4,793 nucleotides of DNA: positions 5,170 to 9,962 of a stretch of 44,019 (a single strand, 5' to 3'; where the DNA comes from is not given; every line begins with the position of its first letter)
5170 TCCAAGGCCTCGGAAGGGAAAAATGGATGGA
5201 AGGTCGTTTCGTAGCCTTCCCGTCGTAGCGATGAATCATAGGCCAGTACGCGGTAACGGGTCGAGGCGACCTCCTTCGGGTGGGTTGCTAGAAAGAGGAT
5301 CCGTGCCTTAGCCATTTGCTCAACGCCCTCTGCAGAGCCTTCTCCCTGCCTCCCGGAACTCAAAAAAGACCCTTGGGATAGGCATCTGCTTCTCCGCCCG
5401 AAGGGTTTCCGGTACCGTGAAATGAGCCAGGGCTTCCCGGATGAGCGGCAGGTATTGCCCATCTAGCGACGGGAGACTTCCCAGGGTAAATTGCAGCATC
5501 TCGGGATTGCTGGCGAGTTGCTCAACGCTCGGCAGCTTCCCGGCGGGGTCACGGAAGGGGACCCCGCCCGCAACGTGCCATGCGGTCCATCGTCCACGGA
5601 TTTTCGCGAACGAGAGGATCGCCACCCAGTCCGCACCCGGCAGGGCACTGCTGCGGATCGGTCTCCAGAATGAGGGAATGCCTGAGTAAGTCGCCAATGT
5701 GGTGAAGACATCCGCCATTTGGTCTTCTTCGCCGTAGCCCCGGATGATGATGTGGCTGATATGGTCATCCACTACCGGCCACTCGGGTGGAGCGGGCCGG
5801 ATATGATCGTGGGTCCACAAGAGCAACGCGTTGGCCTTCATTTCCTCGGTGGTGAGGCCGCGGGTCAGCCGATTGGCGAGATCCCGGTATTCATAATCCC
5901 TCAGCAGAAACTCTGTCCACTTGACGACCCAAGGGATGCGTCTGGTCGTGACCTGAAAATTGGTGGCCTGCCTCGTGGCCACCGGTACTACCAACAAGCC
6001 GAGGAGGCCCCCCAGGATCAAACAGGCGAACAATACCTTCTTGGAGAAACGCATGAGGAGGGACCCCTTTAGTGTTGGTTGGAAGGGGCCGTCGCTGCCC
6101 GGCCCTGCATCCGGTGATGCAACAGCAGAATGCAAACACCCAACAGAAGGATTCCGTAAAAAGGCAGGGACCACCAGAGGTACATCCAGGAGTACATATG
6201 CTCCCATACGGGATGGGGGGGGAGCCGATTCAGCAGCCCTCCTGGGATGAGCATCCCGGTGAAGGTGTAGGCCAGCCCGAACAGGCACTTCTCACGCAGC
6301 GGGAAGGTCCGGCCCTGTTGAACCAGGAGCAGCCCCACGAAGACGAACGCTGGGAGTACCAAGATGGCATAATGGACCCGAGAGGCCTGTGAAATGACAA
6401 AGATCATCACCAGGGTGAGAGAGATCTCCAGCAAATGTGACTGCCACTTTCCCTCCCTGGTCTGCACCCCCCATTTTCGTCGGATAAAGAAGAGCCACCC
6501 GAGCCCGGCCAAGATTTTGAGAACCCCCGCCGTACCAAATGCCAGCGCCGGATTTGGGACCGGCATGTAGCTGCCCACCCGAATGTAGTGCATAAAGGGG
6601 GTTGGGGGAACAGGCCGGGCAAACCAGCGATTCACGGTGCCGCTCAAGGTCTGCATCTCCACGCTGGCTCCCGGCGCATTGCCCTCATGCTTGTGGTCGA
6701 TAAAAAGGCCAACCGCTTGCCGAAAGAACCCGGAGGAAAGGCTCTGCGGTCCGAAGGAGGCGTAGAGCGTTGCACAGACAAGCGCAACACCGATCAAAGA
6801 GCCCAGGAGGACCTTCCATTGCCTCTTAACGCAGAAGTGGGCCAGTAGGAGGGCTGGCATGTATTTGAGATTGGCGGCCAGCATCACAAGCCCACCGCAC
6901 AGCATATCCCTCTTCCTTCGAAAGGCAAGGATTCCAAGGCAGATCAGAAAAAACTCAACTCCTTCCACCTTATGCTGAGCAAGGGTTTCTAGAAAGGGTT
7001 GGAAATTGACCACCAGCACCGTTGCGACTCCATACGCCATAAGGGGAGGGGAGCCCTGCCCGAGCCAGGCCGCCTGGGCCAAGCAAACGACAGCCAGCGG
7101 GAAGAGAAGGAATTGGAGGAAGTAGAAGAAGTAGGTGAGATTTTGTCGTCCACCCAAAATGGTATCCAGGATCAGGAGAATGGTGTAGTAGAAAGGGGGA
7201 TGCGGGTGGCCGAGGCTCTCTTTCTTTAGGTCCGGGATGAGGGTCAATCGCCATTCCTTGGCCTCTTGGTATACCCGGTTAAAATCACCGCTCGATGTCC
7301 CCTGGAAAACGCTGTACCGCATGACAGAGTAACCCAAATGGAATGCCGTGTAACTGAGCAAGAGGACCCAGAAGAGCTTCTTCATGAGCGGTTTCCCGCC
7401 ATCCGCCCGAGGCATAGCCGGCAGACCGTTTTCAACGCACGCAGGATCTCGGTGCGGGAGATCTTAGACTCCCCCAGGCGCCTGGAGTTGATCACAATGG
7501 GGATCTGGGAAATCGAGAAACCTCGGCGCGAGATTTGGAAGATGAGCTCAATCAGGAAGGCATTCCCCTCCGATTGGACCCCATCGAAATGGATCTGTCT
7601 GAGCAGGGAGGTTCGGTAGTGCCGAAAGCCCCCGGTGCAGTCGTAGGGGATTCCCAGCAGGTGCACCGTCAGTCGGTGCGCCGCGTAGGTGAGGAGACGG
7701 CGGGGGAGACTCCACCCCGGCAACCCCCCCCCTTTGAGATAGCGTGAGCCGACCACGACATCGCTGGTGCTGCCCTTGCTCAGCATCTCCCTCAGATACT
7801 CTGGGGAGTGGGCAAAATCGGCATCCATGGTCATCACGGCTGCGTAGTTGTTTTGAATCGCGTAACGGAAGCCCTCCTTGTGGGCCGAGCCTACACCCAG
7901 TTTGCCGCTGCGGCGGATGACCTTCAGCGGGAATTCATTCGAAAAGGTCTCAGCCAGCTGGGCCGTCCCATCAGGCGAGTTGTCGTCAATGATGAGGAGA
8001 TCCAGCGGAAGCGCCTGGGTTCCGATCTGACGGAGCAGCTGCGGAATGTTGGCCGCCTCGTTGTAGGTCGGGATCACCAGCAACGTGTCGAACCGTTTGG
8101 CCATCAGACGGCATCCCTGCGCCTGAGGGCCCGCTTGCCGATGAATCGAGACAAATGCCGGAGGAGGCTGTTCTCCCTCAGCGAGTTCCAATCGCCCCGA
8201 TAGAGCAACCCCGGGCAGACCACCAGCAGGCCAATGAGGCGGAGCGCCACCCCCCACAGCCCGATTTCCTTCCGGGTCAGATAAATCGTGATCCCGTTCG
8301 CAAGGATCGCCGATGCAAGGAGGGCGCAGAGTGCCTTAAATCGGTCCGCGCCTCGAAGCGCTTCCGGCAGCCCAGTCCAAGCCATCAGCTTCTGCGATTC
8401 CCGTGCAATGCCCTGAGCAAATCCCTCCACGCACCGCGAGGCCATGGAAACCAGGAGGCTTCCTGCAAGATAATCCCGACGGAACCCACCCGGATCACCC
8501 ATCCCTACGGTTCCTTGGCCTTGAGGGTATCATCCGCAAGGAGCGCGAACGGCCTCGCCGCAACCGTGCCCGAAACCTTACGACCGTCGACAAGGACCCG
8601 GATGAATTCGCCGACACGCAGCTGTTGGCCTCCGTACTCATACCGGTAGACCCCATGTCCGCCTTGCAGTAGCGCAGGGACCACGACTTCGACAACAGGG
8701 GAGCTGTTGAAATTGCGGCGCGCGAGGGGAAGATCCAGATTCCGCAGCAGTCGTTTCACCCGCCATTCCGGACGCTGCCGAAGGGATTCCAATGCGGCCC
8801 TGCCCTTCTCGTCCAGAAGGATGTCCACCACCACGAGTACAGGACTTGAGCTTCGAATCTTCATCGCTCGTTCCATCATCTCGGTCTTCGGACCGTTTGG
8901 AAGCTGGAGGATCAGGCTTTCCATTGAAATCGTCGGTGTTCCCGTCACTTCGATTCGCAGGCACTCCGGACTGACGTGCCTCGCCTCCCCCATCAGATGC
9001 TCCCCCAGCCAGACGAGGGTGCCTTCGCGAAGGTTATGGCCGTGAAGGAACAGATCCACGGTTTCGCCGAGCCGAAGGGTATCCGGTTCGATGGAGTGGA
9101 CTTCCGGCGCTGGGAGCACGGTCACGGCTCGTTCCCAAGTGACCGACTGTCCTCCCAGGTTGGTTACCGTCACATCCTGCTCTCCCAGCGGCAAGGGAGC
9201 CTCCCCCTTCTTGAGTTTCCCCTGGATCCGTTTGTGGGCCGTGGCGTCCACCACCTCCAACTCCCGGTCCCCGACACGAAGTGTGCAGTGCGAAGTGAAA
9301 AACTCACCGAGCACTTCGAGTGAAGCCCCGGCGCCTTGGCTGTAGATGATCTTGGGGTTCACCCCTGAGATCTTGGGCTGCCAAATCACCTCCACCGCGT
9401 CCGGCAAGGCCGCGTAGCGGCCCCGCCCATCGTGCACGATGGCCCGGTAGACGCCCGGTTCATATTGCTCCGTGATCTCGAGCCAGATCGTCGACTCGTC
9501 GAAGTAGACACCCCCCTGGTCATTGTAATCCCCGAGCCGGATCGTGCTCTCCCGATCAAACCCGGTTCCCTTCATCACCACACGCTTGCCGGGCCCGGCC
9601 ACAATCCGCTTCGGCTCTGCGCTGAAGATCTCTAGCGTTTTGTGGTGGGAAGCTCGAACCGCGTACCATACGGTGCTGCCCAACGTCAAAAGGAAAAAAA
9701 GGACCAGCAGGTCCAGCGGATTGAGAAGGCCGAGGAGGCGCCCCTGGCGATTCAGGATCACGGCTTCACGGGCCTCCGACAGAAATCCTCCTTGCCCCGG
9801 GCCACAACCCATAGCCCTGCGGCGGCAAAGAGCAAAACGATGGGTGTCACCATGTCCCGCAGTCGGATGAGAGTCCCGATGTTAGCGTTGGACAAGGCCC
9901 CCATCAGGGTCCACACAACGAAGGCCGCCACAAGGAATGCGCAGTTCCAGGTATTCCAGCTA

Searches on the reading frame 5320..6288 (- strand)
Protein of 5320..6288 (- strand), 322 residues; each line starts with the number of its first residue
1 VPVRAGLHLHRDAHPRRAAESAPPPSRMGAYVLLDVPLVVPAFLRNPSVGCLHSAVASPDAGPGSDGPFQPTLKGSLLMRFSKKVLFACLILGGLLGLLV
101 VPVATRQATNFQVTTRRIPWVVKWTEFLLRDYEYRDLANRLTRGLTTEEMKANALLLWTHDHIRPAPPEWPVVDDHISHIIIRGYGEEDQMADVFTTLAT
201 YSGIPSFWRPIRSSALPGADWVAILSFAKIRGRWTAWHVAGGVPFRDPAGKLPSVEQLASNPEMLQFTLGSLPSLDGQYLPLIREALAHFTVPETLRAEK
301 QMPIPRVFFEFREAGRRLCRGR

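Call 7: search_protein_families(library=pfam, proteins=[window:5320-6288:-], max_evalue=0.001)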
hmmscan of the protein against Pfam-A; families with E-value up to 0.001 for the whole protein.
window:5320-6288:- (322 aa): 1 family
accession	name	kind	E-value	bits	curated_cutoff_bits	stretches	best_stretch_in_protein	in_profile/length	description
PF01841.26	Transglut_core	-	0.0002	22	23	1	135-206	1-72/108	Transglutaminase-like superfamily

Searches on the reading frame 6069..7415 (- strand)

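Call 6: search_protein_families(library=pfam, proteins=[window:6069-7415:-], max_evalue=0.001)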
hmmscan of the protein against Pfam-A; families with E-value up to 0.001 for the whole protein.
window:6069-7415:- (448 aa): 1 family
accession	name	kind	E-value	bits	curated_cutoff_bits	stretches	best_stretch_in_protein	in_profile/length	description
PF09594.16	GT87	-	1.8e-12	47.9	25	1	72-227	3-153/237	Glycosyltransferase family 87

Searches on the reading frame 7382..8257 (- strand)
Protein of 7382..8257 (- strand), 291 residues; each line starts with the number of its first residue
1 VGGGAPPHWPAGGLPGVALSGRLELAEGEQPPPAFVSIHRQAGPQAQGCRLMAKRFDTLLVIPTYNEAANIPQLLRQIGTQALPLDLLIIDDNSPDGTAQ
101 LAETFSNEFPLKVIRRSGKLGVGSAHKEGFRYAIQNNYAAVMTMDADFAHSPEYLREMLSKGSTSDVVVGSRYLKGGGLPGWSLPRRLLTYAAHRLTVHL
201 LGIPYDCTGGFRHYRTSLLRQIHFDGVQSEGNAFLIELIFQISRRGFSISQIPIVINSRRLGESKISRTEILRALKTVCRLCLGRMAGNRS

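Call 6: search_protein_families(library=pfam, proteins=[window:7382-8257:-], max_evalue=0.001)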
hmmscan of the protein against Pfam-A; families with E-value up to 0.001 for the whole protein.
window:7382-8257:- (291 aa): 2 families
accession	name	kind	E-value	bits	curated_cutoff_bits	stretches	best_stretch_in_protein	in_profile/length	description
PF00535.33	Glycos_transf_2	-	7.3e-26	91.5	23.3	1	60-221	2-166/168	Glycosyl transferase family 2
PF13641.12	Glyco_tranf_2_3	-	5.4e-05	23.7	27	1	58-161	3-110/230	Glycosyltransferase like family 2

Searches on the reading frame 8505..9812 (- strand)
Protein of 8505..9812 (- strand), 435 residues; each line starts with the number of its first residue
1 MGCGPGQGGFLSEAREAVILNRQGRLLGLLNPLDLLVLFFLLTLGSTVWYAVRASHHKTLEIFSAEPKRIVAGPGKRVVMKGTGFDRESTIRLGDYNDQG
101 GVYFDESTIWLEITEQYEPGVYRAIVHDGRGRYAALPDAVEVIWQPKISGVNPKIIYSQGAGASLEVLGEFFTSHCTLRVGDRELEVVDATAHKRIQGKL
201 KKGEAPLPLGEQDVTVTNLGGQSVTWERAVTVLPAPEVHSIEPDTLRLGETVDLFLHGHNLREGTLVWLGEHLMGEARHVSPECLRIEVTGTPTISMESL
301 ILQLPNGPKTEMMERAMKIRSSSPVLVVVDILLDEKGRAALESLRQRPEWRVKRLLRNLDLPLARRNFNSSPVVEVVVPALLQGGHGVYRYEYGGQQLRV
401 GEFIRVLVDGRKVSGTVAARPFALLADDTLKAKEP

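Call 6: search_protein_families(library=pfam, proteins=[window:8505-9812:-], max_evalue=0.001)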
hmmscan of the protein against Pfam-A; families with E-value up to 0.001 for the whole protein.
window:8505-9812:- (435 aa): 1 family
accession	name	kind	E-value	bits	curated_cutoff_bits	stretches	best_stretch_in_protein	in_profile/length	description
PF01833.30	TIG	-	1.2e-07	32.1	20.9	0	64-124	5-66/84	IPT/TIG domain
